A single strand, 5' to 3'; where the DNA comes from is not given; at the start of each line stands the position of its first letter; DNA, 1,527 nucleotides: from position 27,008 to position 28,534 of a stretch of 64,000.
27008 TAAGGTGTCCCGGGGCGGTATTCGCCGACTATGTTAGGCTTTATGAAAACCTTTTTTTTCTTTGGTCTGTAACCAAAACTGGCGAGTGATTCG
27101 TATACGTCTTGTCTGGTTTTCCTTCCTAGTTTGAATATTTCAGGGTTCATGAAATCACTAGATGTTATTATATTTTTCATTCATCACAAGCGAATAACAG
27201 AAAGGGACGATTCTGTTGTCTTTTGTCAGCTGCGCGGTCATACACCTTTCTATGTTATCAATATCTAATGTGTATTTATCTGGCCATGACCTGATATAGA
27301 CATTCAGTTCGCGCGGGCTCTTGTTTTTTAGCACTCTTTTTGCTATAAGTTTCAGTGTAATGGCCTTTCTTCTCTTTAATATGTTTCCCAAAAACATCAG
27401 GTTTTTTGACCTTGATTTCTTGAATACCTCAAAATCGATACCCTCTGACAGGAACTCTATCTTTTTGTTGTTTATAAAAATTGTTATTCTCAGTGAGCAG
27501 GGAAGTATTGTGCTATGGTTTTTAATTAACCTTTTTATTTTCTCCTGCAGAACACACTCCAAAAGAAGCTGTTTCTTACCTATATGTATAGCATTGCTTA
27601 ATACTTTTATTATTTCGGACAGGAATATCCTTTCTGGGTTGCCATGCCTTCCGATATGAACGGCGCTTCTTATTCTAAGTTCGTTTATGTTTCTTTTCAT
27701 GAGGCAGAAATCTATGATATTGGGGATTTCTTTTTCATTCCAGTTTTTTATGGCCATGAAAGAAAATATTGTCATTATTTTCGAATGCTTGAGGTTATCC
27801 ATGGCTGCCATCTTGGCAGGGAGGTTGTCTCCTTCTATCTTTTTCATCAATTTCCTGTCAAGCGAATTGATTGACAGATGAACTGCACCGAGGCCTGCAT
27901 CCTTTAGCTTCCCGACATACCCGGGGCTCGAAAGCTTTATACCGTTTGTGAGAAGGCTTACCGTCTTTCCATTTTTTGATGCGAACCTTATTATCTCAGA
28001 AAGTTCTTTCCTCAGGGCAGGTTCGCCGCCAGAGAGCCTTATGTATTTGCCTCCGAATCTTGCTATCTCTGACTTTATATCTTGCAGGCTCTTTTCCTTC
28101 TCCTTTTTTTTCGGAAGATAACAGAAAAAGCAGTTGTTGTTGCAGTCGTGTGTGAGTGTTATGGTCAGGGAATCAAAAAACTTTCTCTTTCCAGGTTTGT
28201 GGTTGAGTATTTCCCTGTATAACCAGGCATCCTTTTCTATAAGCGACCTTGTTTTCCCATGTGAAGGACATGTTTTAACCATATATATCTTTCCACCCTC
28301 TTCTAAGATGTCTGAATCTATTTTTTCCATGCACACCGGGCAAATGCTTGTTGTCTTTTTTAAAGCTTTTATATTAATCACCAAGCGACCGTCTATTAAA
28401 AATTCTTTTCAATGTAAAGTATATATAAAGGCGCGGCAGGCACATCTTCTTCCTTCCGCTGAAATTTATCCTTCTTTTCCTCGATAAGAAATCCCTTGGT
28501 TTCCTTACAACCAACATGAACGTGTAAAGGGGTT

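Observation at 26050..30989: B12-radical-SAM, zinc-ribbon radical SAM and DUF362 form an overlapping three-gene operon, divergent from a SPASM radical SAM and two GT2s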

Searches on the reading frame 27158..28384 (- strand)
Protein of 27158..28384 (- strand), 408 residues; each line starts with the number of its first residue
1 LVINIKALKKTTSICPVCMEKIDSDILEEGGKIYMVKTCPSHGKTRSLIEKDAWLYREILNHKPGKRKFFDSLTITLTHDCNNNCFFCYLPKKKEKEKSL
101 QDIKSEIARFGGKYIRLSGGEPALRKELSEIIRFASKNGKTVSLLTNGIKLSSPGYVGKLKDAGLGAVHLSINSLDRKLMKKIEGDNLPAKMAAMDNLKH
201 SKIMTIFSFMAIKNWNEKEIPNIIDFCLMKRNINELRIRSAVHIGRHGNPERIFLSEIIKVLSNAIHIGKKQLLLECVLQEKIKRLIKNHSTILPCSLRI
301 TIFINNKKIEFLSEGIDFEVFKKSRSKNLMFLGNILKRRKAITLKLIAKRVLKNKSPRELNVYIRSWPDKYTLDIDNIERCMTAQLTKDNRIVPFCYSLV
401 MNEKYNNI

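Call 3: search_protein_families(library=pfam, proteins=[window:27158-28384:-], max_evalue=0.01)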
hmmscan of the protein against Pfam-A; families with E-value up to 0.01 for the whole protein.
window:27158-28384:- (408 aa): 3 families
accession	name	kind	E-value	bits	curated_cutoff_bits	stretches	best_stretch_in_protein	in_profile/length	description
PF04055.27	Radical_SAM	-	8.2e-25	88.3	29.5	1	76-227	2-166/166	Radical SAM superfamily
PF23545.1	Zn_ribbon_HMPTM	-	1.2e-17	63.7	27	1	8-50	2-44/45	HMPTM N-terminal zinc ribbon domain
PF19238.5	Radical_SAM_2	-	0.00068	19.8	26.7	0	71-117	12-61/151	Radical SAM-like domain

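Call 5: search_protein_families(library=ncbifam, proteins=[window:27158-28384:-], max_evalue=0.001)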
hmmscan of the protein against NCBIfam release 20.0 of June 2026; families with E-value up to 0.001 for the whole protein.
window:27158-28384:- (408 aa): 39 families (the best 25 are shown)
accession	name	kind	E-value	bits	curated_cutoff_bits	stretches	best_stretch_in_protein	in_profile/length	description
NF045646.2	rSAM_Se_TrsS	equivalog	1.4e-44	152.4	490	3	75-263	90-292/441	radical SAM (seleno)protein TrsS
NF045702.1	rSAM_GDGT_ether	equivalog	8.3e-41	140.1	450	3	74-233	89-259/486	tetraether lipid synthase Tes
NF001199.0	PRK00164.2-1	equivalog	4.5e-27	95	231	1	71-233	12-181/308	GTP 3',8-cyclase MoaA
TIGR02668.1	moaA_archaeal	equivalog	1.3e-26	93.3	325.25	1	71-232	10-178/303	GTP 3',8-cyclase MoaA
TIGR02666.1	moaA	equivalog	3.3e-24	85.5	284.05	1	70-247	9-198/336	GTP 3',8-cyclase MoaA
NF045703.1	rSAM_Tes_intein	exception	2.6e-18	65.2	1700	1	100-234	633-765/1040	tetraether lipid synthase Tes, intein-containing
TIGR02109.1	PQQ_syn_pqqE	equivalog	3.3e-17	62.5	381.35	1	73-228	9-170/358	pyrroloquinoline quinone biosynthesis protein PqqE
TIGR04055.1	rSAM_NirJ2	equivalog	8.9e-17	61.6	500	1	77-230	6-164/326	putative heme d1 biosynthesis radical SAM protein NirJ2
TIGR04317.1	W_rSAM_matur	equivalog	2.7e-15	56.3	380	1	72-262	5-188/349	tungsten cofactor oxidoreductase radical SAM maturase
NF038283.1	viperin_w_prok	equivalog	1.5e-14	53.9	180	1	77-183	8-125/281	viperin family antiviral radical SAM protein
TIGR04546.1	rSAM_ahbC_deAc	equivalog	3.4e-14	52.4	650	1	76-246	44-218/390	12,18-didecarboxysiroheme deacetylase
TIGR04303.1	GeoRSP_rSAM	equivalog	1.5e-13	51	400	1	76-235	10-171/325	GeoRSP system radical SAM/SPASM protein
TIGR03977.1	rSAM_pair_HxsC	equivalog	2.5e-13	49.6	267.9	1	74-169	28-129/292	His-Xaa-Ser system radical SAM maturase HxsC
TIGR04545.1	rSAM_ahbD_hemeb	equivalog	7.3e-13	48.7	500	1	76-227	5-162/339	heme b synthase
TIGR04466.1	rSAM_BlsE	equivalog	1.7e-12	47.4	400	1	73-173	5-107/327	cytosylglucuronate decarboxylase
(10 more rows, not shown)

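Call 12: find_homologous_proteins(query=window:27158-28384:-, max_evalue=0.00001)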
Query window:27158-28384:- (408 aa): 86 proteins with E <= 0.00001 among 5928 candidates.
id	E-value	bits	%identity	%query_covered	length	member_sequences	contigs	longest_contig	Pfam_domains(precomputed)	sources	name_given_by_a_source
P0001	8.0e-268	906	100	100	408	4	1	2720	PF23545.2,PF04055.28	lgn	-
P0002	1.3e-136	474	53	99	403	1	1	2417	PF23545.2,PF04055.28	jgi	jgi:uncharacterized radical SAM superfamily Fe-S cluster-containing enzyme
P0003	1.3e-118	415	50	99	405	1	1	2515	PF23545.2,PF04055.28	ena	-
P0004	3.7e-106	374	47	99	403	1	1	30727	PF23545.2,PF04055.28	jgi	-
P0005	1.5e-82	296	40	97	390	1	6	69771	PF23545.2,PF04055.28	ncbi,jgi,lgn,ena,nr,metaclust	ncbi:MAG: hypothetical protein AMJ95_01095 [Omnitrophica WOR_2 bacterium SM23_72]|nr:MAG: hypothetic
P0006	1.4e-77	280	36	98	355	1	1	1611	PF23545.2,PF04055.28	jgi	jgi:hypothetical protein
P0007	1.7e-75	273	51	63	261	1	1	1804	PF23545.2,PF04055.28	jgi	jgi:uncharacterized radical SAM superfamily Fe-S cluster-containing enzyme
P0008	4.3e-70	255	39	97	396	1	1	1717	PF23545.2,PF04055.28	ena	-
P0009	4.4e-69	252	34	97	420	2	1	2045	PF23545.2,PF04055.28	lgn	-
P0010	1.4e-68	250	38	97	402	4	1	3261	PF23545.2,PF04055.28,PF19238.6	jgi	-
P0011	7.3e-65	238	38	98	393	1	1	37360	PF23545.2,PF04055.28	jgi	-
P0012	6.2e-53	199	36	67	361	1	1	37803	PF23545.2,PF04055.28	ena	-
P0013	1.2e-52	198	33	98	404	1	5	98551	PF23545.2,PF04055.28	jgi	jgi:organic radical activating enzyme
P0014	1.9e-44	171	32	97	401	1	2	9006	PF04055.28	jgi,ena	-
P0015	2.1e-41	161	39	60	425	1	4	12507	PF23545.2,PF04055.28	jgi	-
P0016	8.4e-37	145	31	98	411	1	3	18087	PF04055.28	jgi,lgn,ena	-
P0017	6.2e-35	139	29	82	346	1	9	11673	PF04055.28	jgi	jgi:MoaA/NifB/PqqE/SkfB family radical SAM enzyme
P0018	4.7e-32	130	33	71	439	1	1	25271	PF23545.2,PF04055.28,PF13353.12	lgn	-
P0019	9.4e-28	116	32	61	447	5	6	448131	PF23545.2,PF04055.28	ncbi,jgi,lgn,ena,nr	ncbi:MAG TPA: radical SAM protein [Candidatus Omnitrophota bacterium]|nr:radical SAM protein [Candid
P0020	1.2e-27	115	28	96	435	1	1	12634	PF23545.2,PF04055.28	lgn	-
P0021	2.6e-27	114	26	97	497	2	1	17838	PF23545.2,PF04055.28,PF13353.12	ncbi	-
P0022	3.3e-27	114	30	59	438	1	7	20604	PF23545.2,PF04055.28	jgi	-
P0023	2.0e-24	105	24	98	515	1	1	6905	PF23545.2,PF04055.28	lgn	-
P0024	4.3e-24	104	24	100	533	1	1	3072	PF23545.2,PF04055.28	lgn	-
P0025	1.4e-23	102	24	95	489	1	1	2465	PF23545.2,PF04055.28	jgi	jgi:hypothetical protein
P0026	1.4e-23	102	24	95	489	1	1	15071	PF23545.2,PF04055.28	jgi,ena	-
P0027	3.5e-23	101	24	95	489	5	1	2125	PF23545.2,PF04055.28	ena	-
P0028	6.3e-23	100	34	57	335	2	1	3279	PF23545.2,PF04055.28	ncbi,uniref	ncbi:MAG: radical SAM protein, partial [Methanospirillum sp.]|uniref:tetraether lipid synthase Tes n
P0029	1.5e-22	99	25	98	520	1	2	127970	PF23545.2,PF04055.28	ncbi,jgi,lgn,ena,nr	ncbi:radical SAM protein [Candidatus Micrarchaeota archaeon]|nr:MAG: radical SAM protein [Candidatus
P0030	1.6e-22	98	28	57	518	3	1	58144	PF23545.2,PF04055.28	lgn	-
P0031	3.8e-22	97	25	95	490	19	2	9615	PF23545.2,PF04055.28,PF13353.12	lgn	-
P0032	8.6e-22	96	25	98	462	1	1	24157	PF23545.2,PF04055.28,PF13353.12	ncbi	ncbi:MAG: radical SAM protein [Candidatus Methanospirareceae archaeon]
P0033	9.3e-22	96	25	95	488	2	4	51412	PF23545.2,PF04055.28,PF13353.12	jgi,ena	jgi:uncharacterized radical SAM superfamily Fe-S cluster-containing enzyme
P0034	1.6e-21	95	25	95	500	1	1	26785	PF23545.2,PF04055.28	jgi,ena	-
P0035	2.1e-21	95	25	96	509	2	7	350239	PF23545.2,PF04055.28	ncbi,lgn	ncbi:MAG: radical SAM protein [archaeon]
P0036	2.5e-21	94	25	95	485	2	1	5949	PF23545.2,PF04055.28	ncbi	-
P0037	3.3e-21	94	22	100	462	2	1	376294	PF23545.2,PF04055.28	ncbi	-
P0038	3.9e-21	94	24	98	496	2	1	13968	PF23545.2,PF04055.28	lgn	-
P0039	5.1e-21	93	24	95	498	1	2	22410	PF23545.2,PF04055.28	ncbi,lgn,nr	ncbi:MAG: radical SAM protein [Candidatus Methanoperedens sp.]|nr:radical SAM protein [Candidatus Me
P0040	9.1e-21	93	26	98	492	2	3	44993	PF23545.2,PF04055.28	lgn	-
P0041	1.8e-20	92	23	98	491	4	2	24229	PF23545.2,PF04055.28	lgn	-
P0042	2.2e-20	91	23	95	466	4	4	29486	PF23545.2,PF04055.28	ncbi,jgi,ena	-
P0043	3.5e-20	91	24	99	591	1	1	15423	PF23545.2,PF04055.28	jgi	jgi:hypothetical protein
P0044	4.5e-20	90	24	95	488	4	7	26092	PF23545.2,PF04055.28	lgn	-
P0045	1.3e-19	89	25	95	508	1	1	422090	PF23545.2,PF04055.28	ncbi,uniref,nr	ncbi:MAG: 7,8-dihydro-6-hydroxymethylpterin dimethyltransferase [Candidatus Methanohalarchaeum therm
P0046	4.4e-19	87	23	99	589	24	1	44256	PF23545.2,PF04055.28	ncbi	-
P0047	7.9e-19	86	29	60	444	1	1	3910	PF23545.2,PF04055.28,PF13353.12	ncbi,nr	ncbi:MAG: radical SAM protein, partial [Archaeoglobaceae archaeon]|nr:radical SAM protein [Archaeogl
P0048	1.2e-18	86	28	42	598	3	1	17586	PF23545.2,PF04055.28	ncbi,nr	ncbi:MAG: radical SAM protein [Desulfurococcales archaeon]|nr:radical SAM protein [Desulfurococcales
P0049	2.7e-18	85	32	54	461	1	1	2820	PF23545.2,PF04055.28,PF13353.12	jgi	jgi:uncharacterized radical SAM superfamily Fe-S cluster-containing enzyme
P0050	4.2e-18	84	24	93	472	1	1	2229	PF23545.2,PF04055.28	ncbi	-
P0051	2.1e-17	82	26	97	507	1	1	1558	PF23545.2,PF04055.28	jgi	jgi:hypothetical protein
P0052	6.2e-17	80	28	63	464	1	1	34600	PF23545.2,PF04055.28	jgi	-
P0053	6.8e-17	80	21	99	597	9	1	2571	PF23545.2,PF04055.28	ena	-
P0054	1.5e-16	79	23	98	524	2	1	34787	PF23545.2,PF04055.28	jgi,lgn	jgi:uncharacterized radical SAM superfamily Fe-S cluster-containing enzyme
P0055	4.0e-16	77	25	98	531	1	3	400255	PF23545.2,PF04055.28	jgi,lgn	jgi:uncharacterized radical SAM superfamily Fe-S cluster-containing enzyme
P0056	5.2e-16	77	27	58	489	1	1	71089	PF23545.2,PF04055.28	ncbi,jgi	-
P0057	7.8e-16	76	29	54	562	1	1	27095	PF23545.2,PF04055.28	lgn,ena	-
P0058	7.9e-16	76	25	81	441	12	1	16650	PF04055.28,PF13353.12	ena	-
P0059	1.2e-15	76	24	99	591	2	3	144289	PF23545.2,PF04055.28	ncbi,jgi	-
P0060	1.8e-14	72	28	64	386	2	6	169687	PF23545.2,PF04055.28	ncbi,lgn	-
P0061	5.2e-14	70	23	56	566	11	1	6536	PF23545.2,PF04055.28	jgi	-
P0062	8.7e-14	70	26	54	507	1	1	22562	PF23545.2,PF04055.28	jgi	-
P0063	1.0e-13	69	36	38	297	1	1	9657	PF04055.28,PF13353.12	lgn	-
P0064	3.2e-13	68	23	90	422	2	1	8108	PF04055.28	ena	-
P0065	5.1e-13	67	33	38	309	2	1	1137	PF04055.28,PF13353.12,PF06463.19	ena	-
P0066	2.8e-12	65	33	37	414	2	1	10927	PF04055.28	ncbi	ncbi:MAG: radical SAM protein, partial [Nanobdellota archaeon]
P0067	3.3e-11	61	32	50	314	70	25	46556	PF04055.28,PF13353.12,PF06463.19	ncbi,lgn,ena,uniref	ncbi:radical SAM protein [Clostridium sp. 2218st1_F5_2218SCRN_220325]|uniref:radical SAM protein n=1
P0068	3.6e-10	58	22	91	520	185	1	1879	PF04055.28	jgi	-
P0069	6.1e-10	57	30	47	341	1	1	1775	PF04055.28,PF13353.12,PF06463.19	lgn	-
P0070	8.5e-10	57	31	46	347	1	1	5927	PF04055.28,PF06463.19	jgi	jgi:cyclic pyranopterin phosphate synthase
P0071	2.6e-9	55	30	40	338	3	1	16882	PF04055.28,PF06463.19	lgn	-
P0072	7.7e-9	53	24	60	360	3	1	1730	PF23545.2,PF04055.28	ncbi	ncbi:MAG: radical SAM protein, partial [Polyangiaceae bacterium]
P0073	2.1e-8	52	24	60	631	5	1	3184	PF23545.2,PF04055.28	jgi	-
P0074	4.0e-8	51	32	45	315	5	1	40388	PF04055.28,PF13353.12,PF06463.19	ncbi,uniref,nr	ncbi:radical SAM protein [Intestinibacter bartlettii]|uniref:Radical SAM protein n=1 Tax=Intestiniba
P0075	5.1e-8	51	29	28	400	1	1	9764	PF04055.28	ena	-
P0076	1.8e-7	49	23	60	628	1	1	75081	PF23545.2,PF04055.28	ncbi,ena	-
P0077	2.0e-7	49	24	60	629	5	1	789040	PF23545.2,PF04055.28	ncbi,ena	-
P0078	2.2e-7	49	24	60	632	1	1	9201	PF23545.2,PF04055.28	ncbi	ncbi:MAG: radical SAM protein [Polyangiaceae bacterium]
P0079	2.3e-7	49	24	60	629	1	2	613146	PF23545.2,PF04055.28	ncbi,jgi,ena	jgi:uncharacterized radical SAM superfamily Fe-S cluster-containing enzyme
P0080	2.3e-7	48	37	25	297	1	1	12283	PF04055.28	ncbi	-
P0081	3.3e-7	48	24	60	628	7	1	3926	PF23545.2,PF04055.28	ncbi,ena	ncbi:MAG TPA: radical SAM protein [Polyangiaceae bacterium]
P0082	3.8e-7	48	24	60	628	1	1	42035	PF23545.2,PF04055.28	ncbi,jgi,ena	jgi:uncharacterized radical SAM superfamily Fe-S cluster-containing enzyme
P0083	7.7e-7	47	25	38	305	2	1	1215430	PF04055.28,PF13353.12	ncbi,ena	-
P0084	8.4e-7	47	24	60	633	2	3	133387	PF23545.2,PF04055.28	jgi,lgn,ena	-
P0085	1.1e-6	46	26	40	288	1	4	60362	PF04055.28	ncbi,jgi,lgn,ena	-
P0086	5.7e-6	44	30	48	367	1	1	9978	PF04055.28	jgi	jgi:radical SAM protein with 4Fe4S-binding SPASM domain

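Call 14: find_encoding_contigs(protein=P0004, flank=10000, max_places=2)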
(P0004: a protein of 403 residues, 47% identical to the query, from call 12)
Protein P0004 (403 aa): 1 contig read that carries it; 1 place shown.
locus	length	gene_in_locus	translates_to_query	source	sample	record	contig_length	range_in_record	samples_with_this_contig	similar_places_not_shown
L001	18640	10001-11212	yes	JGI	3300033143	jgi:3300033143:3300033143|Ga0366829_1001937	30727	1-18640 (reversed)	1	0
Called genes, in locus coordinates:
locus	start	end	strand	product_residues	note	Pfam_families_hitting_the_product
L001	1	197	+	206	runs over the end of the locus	-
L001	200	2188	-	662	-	PF01663:Phosphodiest, PF00884:Sulfatase (faint), PF01663:Phosphodiest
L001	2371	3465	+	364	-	PF13353:Fer4_12, PF04055:Radical_SAM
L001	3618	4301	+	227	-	PF00535:Glycos_transf_2, PF10111:Glyco_tranf_2_2 (weak), PF13641:Glyco_tranf_2_3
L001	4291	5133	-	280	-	PF00535:Glycos_transf_2, PF10111:Glyco_tranf_2_2 (faint), PF13641:Glyco_tranf_2_3 (faint), PF13632:Glyco_trans_2_3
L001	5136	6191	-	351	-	PF04055:Radical_SAM, PF13186:SPASM (weak)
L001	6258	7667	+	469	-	PF02310:B12-binding, PF04055:Radical_SAM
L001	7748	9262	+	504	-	PF02310:B12-binding, PF04055:Radical_SAM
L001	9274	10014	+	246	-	PF01209:Ubie_methyltran, PF13489:Methyltransf_23, PF07021:MetW, PF13847:Methyltransf_31, PF08241:Methyltransf_11, PF08242:Methyltransf_12, PF13649:Methyltransf_25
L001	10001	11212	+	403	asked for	PF23545:Zn_ribbon_HMPTM, PF04055:Radical_SAM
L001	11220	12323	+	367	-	PF04015:DUF362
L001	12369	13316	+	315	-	PF04055:Radical_SAM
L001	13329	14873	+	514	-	PF02310:B12-binding, PF19864:Radical_SAM_N2 (weak), PF04055:Radical_SAM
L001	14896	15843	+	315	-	PF04055:Radical_SAM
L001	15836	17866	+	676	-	PF23197:IG_AIR9 (faint)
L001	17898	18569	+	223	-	PF13353:Fer4_12 (weak), PF04055:Radical_SAM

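Call 15: find_encoding_contigs(protein=P0005, flank=10000, max_places=2)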
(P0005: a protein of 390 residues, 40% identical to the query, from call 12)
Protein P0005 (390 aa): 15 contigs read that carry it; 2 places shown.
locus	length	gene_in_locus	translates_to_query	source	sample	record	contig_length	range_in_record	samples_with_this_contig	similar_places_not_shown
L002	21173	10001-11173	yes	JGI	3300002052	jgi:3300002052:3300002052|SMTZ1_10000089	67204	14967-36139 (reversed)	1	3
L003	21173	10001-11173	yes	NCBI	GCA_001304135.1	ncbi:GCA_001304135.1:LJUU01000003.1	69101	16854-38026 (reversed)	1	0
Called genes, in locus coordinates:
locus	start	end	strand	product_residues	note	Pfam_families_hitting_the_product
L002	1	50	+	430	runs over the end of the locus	PF04055:Radical_SAM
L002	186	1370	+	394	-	PF23545:Zn_ribbon_HMPTM, PF04055:Radical_SAM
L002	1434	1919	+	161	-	PF01073:3Beta_HSD, PF01370:Epimerase, PF02719:Polysacc_synt_2, PF04321:RmlD_sub_bind, PF05368:NmrA, PF08659:KR, PF16363:GDP_Man_Dehyd, PF13460:NAD_binding_10, +4 more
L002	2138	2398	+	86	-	-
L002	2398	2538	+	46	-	PF27533:CapK_C (weak)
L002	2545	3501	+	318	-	PF00389:2-Hacid_dh, PF02826:2-Hacid_dh_C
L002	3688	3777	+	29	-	-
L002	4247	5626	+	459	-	PF00501:AMP-binding (faint), PF27533:CapK_C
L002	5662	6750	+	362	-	PF04055:Radical_SAM, PF13186:SPASM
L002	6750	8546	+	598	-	PF00501:AMP-binding, PF23562:AMP-binding_C_3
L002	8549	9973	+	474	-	PF02310:B12-binding, PF04055:Radical_SAM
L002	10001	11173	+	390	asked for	PF23545:Zn_ribbon_HMPTM, PF04055:Radical_SAM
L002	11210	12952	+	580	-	PF00005:ABC_tran, PF13304:AAA_21, PF01061:ABC2_membrane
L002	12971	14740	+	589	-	PF02310:B12-binding (weak), PF04055:Radical_SAM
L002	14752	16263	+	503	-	PF02310:B12-binding (faint), PF04055:Radical_SAM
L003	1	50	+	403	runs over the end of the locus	PF04055:Radical_SAM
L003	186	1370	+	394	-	PF23545:Zn_ribbon_HMPTM, PF04055:Radical_SAM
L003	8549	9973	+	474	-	PF02310:B12-binding, PF04055:Radical_SAM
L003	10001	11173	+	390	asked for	PF23545:Zn_ribbon_HMPTM, PF04055:Radical_SAM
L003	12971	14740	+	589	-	PF02310:B12-binding (weak), PF04055:Radical_SAM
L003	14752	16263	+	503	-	PF02310:B12-binding (faint), PF04055:Radical_SAM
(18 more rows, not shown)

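Call 16: find_encoding_contigs(protein=P0011, flank=10000, max_places=2)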
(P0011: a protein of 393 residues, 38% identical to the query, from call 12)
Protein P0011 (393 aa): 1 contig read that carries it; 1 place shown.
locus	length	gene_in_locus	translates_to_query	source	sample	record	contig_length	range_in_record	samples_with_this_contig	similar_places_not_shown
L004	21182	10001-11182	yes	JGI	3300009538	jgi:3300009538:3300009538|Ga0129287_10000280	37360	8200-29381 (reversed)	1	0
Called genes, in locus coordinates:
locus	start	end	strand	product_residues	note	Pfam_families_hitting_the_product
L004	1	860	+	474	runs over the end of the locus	PF04055:Radical_SAM, PF13186:SPASM (weak)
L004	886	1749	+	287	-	PF00717:Peptidase_S24 (weak), PF00583:Acetyltransf_1 (weak)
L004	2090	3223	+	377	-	PF27533:CapK_C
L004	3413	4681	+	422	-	PF00919:UPF0004, PF04055:Radical_SAM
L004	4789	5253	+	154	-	PF01042:Ribonuc_L-PSP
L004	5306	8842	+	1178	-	PF01011:PQQ (faint), PF13570:Beta-prop_ACSF4 (weak), PF13360:PQQ_2, PF13570:Beta-prop_ACSF4 (weak)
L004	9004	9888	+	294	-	PF00884:Sulfatase (weak), PF01676:Metalloenzyme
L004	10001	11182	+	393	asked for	PF23545:Zn_ribbon_HMPTM, PF04055:Radical_SAM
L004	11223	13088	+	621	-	PF00664:ABC_membrane, PF00005:ABC_tran, PF02463:SMC_N (weak)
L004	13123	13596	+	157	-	-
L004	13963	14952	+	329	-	PF02655:ATP-grasp_3, PF07478:Dala_Dala_lig_C, PF13535:ATP-grasp_4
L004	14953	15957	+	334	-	PF01071:GARS_A, PF02655:ATP-grasp_3, PF07478:Dala_Dala_lig_C, PF13535:ATP-grasp_4 (weak)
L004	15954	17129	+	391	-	PF04055:Radical_SAM, PF13353:Fer4_12 (weak), PF12544:LAM_C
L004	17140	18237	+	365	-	PF01278:Omptin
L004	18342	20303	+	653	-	PF00009:GTP_EFTU, PF22042:EF-G_D2, PF03144:GTP_EFTU_D2, PF14492:EFG_III, PF03764:EFG_IV, PF00679:EFG_C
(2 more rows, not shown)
